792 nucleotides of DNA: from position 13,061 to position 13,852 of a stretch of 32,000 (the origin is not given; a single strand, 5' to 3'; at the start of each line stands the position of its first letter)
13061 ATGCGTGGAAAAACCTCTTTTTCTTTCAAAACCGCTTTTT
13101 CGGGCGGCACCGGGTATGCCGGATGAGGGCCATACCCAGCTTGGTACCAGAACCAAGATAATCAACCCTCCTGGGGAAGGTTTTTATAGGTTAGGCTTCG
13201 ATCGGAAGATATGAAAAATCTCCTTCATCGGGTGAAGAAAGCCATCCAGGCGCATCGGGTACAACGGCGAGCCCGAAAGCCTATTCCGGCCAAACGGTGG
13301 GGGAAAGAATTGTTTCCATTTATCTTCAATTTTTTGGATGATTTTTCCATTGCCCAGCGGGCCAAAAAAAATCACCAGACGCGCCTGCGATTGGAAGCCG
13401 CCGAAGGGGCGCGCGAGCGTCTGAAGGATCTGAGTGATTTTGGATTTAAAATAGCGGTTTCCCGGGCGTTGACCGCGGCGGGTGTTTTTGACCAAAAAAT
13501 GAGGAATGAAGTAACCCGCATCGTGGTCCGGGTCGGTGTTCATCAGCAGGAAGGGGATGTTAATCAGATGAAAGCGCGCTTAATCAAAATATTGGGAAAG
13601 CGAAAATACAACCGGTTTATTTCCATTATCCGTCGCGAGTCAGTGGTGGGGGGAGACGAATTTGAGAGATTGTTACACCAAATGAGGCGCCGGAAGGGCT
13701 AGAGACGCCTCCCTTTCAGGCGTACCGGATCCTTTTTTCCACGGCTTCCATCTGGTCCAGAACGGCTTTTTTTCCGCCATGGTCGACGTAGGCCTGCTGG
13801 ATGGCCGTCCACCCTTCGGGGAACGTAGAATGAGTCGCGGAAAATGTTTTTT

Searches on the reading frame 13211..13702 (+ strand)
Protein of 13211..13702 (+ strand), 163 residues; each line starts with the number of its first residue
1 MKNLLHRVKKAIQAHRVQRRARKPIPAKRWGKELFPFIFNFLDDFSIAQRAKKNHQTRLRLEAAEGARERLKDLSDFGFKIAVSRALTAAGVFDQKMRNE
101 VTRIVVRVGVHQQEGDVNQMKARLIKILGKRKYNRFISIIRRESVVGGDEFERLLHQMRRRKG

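Call 72: search_protein_families(library=pfam, proteins=[window:13211-13702:+], max_evalue=0.01)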
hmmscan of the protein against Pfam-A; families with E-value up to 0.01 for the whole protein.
window:13211-13702:+ (163 aa): 1 family
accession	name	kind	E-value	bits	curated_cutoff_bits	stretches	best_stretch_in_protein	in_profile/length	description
PF08868.15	YugN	-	0.0099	16.3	25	0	72-123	18-68/130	YugN-like family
